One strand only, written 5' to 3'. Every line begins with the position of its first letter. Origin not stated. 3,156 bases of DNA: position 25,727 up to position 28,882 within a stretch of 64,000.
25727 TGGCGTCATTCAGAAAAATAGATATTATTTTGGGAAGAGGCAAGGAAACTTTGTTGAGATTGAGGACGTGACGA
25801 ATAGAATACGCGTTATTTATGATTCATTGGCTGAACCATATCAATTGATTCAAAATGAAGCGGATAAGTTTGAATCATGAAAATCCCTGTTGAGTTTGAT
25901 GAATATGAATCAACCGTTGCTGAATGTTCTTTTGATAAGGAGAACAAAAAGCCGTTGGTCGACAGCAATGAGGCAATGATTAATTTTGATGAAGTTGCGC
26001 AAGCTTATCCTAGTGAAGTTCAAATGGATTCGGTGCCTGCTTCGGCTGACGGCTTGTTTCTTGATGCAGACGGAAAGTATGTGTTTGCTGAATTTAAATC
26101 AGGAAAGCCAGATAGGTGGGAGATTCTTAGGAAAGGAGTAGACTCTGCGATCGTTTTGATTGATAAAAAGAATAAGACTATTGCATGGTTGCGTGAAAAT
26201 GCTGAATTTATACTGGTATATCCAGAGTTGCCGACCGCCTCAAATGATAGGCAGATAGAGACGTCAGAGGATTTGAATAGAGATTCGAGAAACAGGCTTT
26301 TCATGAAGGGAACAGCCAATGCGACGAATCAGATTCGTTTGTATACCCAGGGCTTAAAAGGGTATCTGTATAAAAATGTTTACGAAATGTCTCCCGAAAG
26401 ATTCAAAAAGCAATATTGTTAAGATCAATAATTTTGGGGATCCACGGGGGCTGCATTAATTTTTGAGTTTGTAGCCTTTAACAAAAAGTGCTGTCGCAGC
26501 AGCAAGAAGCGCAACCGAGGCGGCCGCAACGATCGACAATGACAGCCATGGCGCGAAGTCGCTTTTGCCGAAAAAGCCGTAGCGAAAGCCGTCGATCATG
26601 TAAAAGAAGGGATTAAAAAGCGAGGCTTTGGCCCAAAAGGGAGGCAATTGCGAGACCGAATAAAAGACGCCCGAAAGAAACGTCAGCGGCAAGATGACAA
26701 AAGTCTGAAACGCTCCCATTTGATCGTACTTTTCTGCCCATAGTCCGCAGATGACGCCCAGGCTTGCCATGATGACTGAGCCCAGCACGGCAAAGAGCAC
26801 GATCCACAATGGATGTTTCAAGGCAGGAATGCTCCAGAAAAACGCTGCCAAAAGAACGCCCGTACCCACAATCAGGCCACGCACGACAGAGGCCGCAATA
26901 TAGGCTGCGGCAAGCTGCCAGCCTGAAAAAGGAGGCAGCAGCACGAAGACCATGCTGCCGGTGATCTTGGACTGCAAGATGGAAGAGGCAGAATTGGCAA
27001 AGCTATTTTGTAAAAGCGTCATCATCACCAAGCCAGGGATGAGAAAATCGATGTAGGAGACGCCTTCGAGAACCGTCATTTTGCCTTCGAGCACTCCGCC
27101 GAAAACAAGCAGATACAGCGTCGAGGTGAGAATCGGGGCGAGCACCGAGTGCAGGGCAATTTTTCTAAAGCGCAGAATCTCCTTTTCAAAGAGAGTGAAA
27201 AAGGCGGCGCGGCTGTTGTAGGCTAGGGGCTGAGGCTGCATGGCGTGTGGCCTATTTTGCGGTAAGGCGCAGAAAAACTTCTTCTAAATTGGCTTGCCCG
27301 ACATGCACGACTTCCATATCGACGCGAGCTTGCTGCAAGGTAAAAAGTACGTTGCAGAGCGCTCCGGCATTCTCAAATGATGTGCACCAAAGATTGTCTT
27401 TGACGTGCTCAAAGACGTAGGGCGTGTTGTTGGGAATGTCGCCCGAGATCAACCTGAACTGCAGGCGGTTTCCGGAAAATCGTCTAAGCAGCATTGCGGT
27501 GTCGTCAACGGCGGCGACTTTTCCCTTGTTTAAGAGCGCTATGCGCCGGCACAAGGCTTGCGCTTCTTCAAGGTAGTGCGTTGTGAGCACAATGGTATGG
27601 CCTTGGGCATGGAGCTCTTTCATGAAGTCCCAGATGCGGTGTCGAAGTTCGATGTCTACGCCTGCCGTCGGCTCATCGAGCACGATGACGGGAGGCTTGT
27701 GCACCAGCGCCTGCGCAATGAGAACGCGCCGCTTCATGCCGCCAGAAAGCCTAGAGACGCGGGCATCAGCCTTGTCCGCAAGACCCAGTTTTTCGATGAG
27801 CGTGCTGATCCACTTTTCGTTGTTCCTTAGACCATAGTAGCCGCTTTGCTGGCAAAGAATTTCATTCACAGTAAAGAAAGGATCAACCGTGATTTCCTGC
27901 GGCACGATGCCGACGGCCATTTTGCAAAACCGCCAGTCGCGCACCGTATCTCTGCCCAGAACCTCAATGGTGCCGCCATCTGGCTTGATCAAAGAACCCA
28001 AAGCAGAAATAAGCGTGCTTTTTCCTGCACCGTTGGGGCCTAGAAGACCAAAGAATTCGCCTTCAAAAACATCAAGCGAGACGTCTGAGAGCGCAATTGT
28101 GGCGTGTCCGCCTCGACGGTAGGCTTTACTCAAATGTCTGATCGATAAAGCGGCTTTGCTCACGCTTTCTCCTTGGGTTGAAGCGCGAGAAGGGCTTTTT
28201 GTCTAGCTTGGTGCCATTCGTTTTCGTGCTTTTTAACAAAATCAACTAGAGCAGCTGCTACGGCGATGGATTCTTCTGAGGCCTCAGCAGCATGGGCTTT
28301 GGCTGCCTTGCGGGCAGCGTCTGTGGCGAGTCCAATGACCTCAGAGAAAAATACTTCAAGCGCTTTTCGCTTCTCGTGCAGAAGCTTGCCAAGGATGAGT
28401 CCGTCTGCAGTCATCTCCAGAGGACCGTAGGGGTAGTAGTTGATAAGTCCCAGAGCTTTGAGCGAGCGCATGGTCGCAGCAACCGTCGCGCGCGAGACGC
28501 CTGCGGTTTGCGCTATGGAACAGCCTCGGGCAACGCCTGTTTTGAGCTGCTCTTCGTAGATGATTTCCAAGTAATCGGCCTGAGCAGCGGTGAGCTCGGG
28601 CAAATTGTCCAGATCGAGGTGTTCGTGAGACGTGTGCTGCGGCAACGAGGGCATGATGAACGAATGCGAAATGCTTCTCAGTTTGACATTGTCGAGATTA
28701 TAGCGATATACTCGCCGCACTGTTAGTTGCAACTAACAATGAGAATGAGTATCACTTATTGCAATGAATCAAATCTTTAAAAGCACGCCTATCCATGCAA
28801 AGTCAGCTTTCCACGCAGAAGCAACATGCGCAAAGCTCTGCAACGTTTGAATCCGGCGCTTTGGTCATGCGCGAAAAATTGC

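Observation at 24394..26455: AT-rich islet: ABC/SMC-type ATPase coupled to a small PD-(D/E)xK-like protein, a candidate undescribed two-gene defence system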

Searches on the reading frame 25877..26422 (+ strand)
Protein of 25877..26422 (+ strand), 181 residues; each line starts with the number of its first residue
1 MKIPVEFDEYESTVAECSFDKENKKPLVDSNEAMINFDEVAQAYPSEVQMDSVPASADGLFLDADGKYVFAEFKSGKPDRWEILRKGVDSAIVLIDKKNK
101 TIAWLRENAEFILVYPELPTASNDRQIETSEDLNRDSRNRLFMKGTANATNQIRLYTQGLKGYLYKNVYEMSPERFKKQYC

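Call 3: search_protein_families(library=pfam, proteins=[window:25877-26422:+], max_evalue=1)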
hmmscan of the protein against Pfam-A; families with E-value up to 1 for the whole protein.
window:25877-26422:+ (181 aa): 0 families

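Call 4: search_protein_families(library=padloc, proteins=[window:25877-26422:+], max_evalue=1)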
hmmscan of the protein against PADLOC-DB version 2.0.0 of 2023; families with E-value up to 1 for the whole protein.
window:25877-26422:+ (181 aa): 0 families

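Call 5: search_protein_families(library=ncbifam, proteins=[window:25877-26422:+], max_evalue=1)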
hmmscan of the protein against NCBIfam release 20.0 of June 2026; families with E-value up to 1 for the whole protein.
window:25877-26422:+ (181 aa): 1 family
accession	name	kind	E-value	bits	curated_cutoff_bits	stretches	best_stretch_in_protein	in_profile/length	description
NF011110.0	PRK14538.1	equivalog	0.05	11.7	707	1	91-124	114-147/838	putative bifunctional signaling protein/50S ribosomal protein L9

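Call 6: find_homologous_proteins(query=window:25877-26422:+, max_evalue=0.01)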
Query window:25877-26422:+ (181 aa): 2 proteins with E <= 0.01 among 40 candidates.
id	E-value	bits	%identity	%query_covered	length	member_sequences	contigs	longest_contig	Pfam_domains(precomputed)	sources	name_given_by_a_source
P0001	7.3e-111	386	95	100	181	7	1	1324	-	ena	-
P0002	2.3e-38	150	45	99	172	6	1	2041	-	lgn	-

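Call 7: search_protein_families(library=phrogs, proteins=[window:25877-26422:+], max_evalue=1)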
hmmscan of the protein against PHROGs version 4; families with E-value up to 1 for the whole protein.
window:25877-26422:+ (181 aa): 0 families

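Call 9: find_encoding_contigs(protein=P0002, flank=10000)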
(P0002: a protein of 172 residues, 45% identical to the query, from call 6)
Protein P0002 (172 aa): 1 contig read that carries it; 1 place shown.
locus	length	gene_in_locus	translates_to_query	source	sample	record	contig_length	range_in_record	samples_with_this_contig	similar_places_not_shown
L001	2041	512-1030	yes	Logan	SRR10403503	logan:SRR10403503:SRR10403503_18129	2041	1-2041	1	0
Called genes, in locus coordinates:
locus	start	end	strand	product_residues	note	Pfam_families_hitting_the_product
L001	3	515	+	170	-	?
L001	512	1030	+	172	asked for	-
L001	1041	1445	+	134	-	-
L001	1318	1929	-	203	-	-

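Call 10: find_encoding_contigs(protein=P0001, flank=10000)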
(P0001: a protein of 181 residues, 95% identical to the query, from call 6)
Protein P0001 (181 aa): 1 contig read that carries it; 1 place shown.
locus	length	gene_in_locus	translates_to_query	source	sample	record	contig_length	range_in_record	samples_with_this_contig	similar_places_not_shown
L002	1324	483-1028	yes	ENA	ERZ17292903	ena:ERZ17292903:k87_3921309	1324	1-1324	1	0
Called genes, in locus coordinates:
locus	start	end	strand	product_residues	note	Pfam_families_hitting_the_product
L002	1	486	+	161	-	?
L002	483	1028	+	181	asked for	-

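Call 28: predict_structure(alignment_id=A1)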
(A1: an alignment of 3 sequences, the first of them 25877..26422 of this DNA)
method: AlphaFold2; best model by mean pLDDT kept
length: 181 residues; sequences in the alignment: 3
mean_pLDDT: 40.1   pTM: 0.31
mean pLDDT of the five models: 40.1, 33.3, 32.3, 30.4, 30.0
residues with pLDDT >= 90: 0; 70-90: 0; 50-70: 20; < 50: 161
segments of 3 or more residues with pLDDT < 50: 1-41, 43-49, 51-60, 62-146, 157-169
pLDDT, mean of each block of 10 residues (from residue 1): 25 34 40 42 46 41 42 40 34 35 35 39 37 42 49 46 40 55 49
secondary structure, 60 per line:
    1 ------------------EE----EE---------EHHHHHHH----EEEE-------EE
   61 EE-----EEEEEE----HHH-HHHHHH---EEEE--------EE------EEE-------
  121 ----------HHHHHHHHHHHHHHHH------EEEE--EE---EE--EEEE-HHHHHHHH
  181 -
elements in order: H37-43 E48-51 E59-62 E68-73 H82-87 E91-94 E111-113 H131-146 E153-156 E168-171 H173-180

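Call 29: search_protein_representatives(alignment_id=A1)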
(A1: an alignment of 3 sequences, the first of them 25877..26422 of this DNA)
Query: 3 sequences, 181 profile positions. Proteins with E-value up to 0.001 (for the whole library): 846; up to 1e-10: 300; up to 1e-30: 10. The best 150 are listed.
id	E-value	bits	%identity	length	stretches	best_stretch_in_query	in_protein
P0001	1.4e-109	380.1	-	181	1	1-181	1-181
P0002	4.1e-89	313.4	-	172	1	1-181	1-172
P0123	4.1e-47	176.6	-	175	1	1-180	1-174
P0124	2.0e-44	167.8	-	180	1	1-181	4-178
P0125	2.0e-42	161.3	-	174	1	1-181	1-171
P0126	5.5e-37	143.6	-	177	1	1-181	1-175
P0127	3.1e-36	141.1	-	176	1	1-180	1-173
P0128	9.1e-33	129.8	-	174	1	1-180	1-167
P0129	1.3e-32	129.3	-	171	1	1-181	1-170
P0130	4.8e-31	124.2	-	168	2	1-114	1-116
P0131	9.6e-30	120.0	-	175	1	1-180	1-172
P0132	4.8e-29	117.7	-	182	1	1-181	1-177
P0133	4.0e-23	98.4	-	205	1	9-177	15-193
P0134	5.6e-23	97.9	-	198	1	10-177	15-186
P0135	9.7e-23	97.1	-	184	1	9-180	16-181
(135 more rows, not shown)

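Call 32: search_protein_families(library=padloc, alignment_id=A3, max_evalue=0.01)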
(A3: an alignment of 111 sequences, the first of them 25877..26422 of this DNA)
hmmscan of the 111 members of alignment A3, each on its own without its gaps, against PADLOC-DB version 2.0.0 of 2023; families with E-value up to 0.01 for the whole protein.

A. member 1, window:25877-26422:+ (181 aa): 0 families

B. families by the number of members that match (of 111 scanned): 7 families
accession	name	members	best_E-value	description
PDLC04229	HEC-02B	8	0.0003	-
PDLC04226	HEC-02B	7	0.00046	-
PDLC04217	HEC-02B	4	0.00059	-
PDLC04204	HEC-01B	1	0.0015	-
PDLC00060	DruK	1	0.0044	PD-(D/E)XK nuclease superfamily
PDLC01141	Unk_02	1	0.0073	Unknown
PDLC00168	HamA1|HamA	1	0.0085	DUF1837 domain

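Call 43: predict_structure(alignment_id=A3)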
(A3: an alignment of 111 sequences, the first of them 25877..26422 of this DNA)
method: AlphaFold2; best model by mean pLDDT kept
length: 181 residues; sequences in the alignment: 111
mean_pLDDT: 92.7   pTM: 0.86
mean pLDDT of the five models: 92.7, 92.6, 92.4, 92.1, 92.1
residues with pLDDT >= 90: 142; 70-90: 30; 50-70: 9; < 50: 0
segments of 3 or more residues with pLDDT < 50: none
pLDDT, mean of each block of 10 residues (from residue 1): 98 98 98 99 98 98 98 96 98 98 98 89 60 78 82 89 97 97 95
secondary structure, 60 per line:
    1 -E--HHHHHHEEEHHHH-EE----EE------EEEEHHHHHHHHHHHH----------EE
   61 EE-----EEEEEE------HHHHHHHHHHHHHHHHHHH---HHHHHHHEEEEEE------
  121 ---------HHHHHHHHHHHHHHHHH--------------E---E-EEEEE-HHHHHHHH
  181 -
elements in order: H5-10 E11-13 H14-17 E33-36 H37-48 E59-62 E68-73 H80-98 H102-108 E109-114 H130-146 E167-171 H173-180

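Call 47: fold_search(model_id=the predicted structure, library=pdb)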
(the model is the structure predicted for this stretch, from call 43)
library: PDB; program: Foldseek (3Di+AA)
matches with E <= 10: 289; with E <= 0.001: 0
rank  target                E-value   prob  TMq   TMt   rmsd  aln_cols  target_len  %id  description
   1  2vld_A                3.4e-02  0.75  0.28  0.23  11.8       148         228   15  crystal structure of a repair endonuclease from Pyrococcus abyssi (released 2009-05-19)
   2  2vld_B                6.4e-02  0.63  0.29  0.23  11.9       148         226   14  crystal structure of a repair endonuclease from Pyrococcus abyssi (released 2009-05-19)
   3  5gke_A                9.9e-02  0.66  0.26  0.20  10.6        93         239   16  Structure of EndoMS-dsDNA1 complex (released 2016-11-02)
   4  1kcf_A                2.0e-01  0.10  0.17  0.14  11.2       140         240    8  Crystal Structure of the Yeast Mitochondrial Holliday Junction Resolvase, Ydc2 (released 2001-11-28)
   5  8vxy_A                2.9e-01  0.09  0.19  0.16   9.5       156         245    8  Structure of HamA(E138A,K140A)B-plasmid DNA complex from the Escherichia coli Hachiman defense system (released 2024-03-13)
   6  6p8v_C                4.0e-01  0.11  0.19  0.14   8.3       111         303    8  Structure of E. coli MS115-1 HORMA:CdnC:Trip13 complex (released 2019-12-25)
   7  9iab_A                4.2e-01  0.09  0.19  0.14  17.0       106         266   17  Structure of the Argonaute-associated Cas4 family protein 1 (ACE1) from Chroococcidiopsis thermalis (CtACE1) (released 2025-04-23)
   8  6xl1_A                4.8e-01  0.16  0.20  0.11  10.5       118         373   15  crystal structure of cA4-activated Card1(D294N) (released 2020-12-30)
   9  9iab_B                4.8e-01  0.13  0.22  0.16  17.2       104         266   14  Structure of the Argonaute-associated Cas4 family protein 1 (ACE1) from Chroococcidiopsis thermalis (CtACE1) (released 2025-04-23)
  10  2bhn_A                4.8e-01  0.07  0.16  0.14  12.9       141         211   16  XPF from Aeropyrum pernix (released 2005-02-23)
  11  6p8v_B                5.8e-01  0.08  0.18  0.13   9.7       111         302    9  Structure of E. coli MS115-1 HORMA:CdnC:Trip13 complex (released 2019-12-25)
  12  8usc_C                7.0e-01  0.06  0.20  0.12  16.8       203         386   12  Nub1/Fat10-processing human 26S proteasome (released 2024-11-06)
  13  6qnz_B                8.4e-01  0.28  0.31  0.11   7.9       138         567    9  Crystal structure of the site-specific DNA nickase N.BspD6I E418A Mutant (released 2020-03-04)
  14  5liz                  9.0e-01  0.25  0.32  0.11   7.2       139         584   12  The structure of Nt.BspD6I nicking endonuclease with all cysteines mutated by serine residues at 0.19 nm resolution . (released 2017-08-02)
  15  9mbp_B                9.0e-01  0.04  0.20  0.11  17.9       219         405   10  Substrate-engaged human 26S proteasome bound to midnolin with RPT1 at top of spiral staircase (released 2026-03-25)
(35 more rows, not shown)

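Call 48: fold_search(model_id=the predicted structure, library=viral)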
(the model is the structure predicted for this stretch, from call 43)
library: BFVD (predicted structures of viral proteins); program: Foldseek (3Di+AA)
matches with E <= 10: 336; with E <= 0.001: 0
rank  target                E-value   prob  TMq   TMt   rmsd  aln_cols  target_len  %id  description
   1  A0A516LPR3            1.2e-01  0.33  0.28  0.13  16.1       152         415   13  (no name in the UniProt tables at hand)
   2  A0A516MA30            2.0e-01  0.08  0.21  0.16  21.9       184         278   13  (no name in the UniProt tables at hand)
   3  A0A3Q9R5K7            2.1e-01  0.20  0.19  0.14  15.8       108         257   17  (no name in the UniProt tables at hand)
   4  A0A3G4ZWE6            2.1e-01  0.18  0.23  0.07  14.4       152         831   14  Endonuclease [Faunusvirus sp.]
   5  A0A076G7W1            2.1e-01  0.12  0.16  0.10  11.4       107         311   16  Homing endonuclease [Bacillus phage Bobb]
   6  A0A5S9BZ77            2.4e-01  0.11  0.17  0.14  15.3       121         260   16  DNA methyltransferase [Tenacibaculum phage PTm1]
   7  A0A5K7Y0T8            2.4e-01  0.11  0.22  0.16  12.7       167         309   12  ERCC4 domain-containing protein EP364R [Abalone asfa-like virus]
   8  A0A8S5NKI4            2.7e-01  0.14  0.21  0.16  17.2       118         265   11  PD-(D/E)XK nuclease superfamily protein [Siphoviridae sp. ctK0l2]
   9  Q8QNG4                2.7e-01  0.11  0.20  0.09  11.5       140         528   11  EsV-1-115 [Ectocarpus siliculosus virus 1 (isolate New Zealand/Kaikoura/1988)]
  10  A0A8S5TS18            3.1e-01  0.13  0.18  0.10  12.9       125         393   11  Endonuclease-like protein [Siphoviridae sp. ctEw721]
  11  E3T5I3                3.3e-01  0.16  0.21  0.11  12.1       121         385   15  Restriction endonuclease type IV Mrr domain-containing protein [Cafeteria roenbergensis virus (strain BV-PW1)]
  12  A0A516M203            3.5e-01  0.14  0.23  0.19  18.1       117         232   20  (no name in the UniProt tables at hand)
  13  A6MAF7                3.9e-01  0.15  0.23  0.12  17.2       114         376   14  Gp092 [Lactococcus phage KSY1]
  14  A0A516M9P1            4.2e-01  0.20  0.21  0.30  10.0        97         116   23  (no name in the UniProt tables at hand)
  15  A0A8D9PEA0            4.2e-01  0.15  0.20  0.20  11.0       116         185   12  Endonuclease Like Protein [Bacteriophage sp.]
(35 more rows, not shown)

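Call 49: search_solved_structures(query=A3, max_evalue=10)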
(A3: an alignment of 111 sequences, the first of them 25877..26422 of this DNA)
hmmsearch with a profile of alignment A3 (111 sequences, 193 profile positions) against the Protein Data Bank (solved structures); distinct sequences matched with E-value up to 10: 0.

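Call 53: search_protein_families(library=pfam, alignment_id=A3, max_evalue=0.01)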
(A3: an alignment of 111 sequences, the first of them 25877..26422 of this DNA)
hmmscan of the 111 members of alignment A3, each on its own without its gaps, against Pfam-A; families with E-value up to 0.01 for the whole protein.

A. member 1, window:25877-26422:+ (181 aa): 0 families

B. families by the number of members that match (of 111 scanned): 4 families
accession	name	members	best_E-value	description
PF14082.12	SduA_C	2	0.0018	Shedu protein SduA, C-terminal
PF16887.10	DUF5081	1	0.0026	Domain of unknown function (DUF5081)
PF23388.1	DUF7099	1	0.0028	Domain of unknown function (DUF7099)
PF08579.17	RPM2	1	0.0053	Mitochondrial ribonuclease P subunit (RPM2)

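Call 64: find_related_loci(query=A2, collection=genome_contigs, flank=5000)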
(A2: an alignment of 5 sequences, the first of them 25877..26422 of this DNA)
Query A2 (181 aa) in genome_contigs; peptide patterns used: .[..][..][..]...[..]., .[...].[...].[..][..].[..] (x = any residue, [..] = any of these).
41 stretches matched a pattern, but none encodes a relative of the query by tblastn (E <= 1e-3).

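Call 79: search_dna_similar(query=window:25877-26422:+, collection=phages, mode=protein, max_rows=25, max_evalue=0.001)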
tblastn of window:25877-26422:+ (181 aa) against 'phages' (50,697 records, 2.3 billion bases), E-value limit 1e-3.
Records with a match: 1; places in all: 1; records where one place covers at least 80% of the query: 0.
Best place of each record, by identity: <60% 1.
By first word of the organism name: Bacteriophage 1.
By host as written in the record: - 1.
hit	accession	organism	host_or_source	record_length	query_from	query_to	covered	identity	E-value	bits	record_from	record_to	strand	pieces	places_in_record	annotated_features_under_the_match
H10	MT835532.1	Bacteriophage sp.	human fecal samples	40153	7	115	60%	33.6%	5e-9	60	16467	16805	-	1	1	record has no annotation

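Call 91: search_protein_families(library=phrogs, alignment_id=A3, max_evalue=0.001)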
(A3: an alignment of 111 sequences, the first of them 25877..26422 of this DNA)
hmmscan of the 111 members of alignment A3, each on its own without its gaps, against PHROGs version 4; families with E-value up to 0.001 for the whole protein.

A. member 1, window:25877-26422:+ (181 aa): 0 families

B. families by the number of members that match (of 111 scanned): 2 families
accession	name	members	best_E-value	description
phrog_25533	-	30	3e-08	-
phrog_26676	-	1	0.00082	-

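Call 96: find_homologous_proteins(query=A3, max_evalue=0.00001)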
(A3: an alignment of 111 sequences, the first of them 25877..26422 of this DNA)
Query A3 (111 sequences) (181 aa, profile of the alignment): 2665 proteins with E <= 0.00001 among 5137 candidates; the best 120 are listed.
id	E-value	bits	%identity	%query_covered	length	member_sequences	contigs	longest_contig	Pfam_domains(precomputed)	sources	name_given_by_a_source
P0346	6.6e-66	240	30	94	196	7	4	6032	-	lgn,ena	-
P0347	7.8e-66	240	30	94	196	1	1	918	-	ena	-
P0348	3.4e-65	237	28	93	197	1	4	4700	-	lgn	-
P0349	7.5e-65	236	28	96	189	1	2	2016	-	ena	-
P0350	1.3e-64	236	30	97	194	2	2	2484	-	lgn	-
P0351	1.7e-64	235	30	97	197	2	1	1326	-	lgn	-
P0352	1.8e-64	235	29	94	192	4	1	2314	-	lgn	-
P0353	1.9e-64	235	34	65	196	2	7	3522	-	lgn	-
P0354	2.2e-64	235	39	67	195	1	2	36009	-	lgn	-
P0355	2.2e-64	235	31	96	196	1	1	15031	-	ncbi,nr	ncbi:hypothetical protein E9840_11515 [Tissierella creatinini]|nr:hypothetical protein E9840_11515 [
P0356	2.2e-64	235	26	96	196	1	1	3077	-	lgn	-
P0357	2.4e-64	235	36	62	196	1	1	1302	-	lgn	-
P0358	3.1e-64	234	27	99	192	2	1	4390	-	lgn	-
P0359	3.2e-64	234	29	91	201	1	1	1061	-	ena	-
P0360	4.6e-64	234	27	94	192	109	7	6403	-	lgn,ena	-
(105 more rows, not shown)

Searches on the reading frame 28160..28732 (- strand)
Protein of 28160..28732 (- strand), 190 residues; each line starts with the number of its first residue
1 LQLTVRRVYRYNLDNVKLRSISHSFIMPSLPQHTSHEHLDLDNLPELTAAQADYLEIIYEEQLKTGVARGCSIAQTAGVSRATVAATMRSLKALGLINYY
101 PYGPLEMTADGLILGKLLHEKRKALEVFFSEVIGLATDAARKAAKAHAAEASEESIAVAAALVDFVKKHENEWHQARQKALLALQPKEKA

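Call 92: search_protein_families(library=pfam, proteins=[window:28160-28732:-], max_evalue=0.001)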
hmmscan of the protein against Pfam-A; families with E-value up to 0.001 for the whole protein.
window:28160-28732:- (190 aa): 2 families
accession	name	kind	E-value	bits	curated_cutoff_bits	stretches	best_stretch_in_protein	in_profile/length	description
PF01325.25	Fe_dep_repress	-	6.7e-07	29.9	26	1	47-103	2-58/60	Iron dependent repressor, N-terminal DNA binding domain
PF02742.21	Fe_dep_repr_C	-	0.00052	20.4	27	1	108-168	1-61/70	Iron dependent repressor, metal binding and dimerisation domain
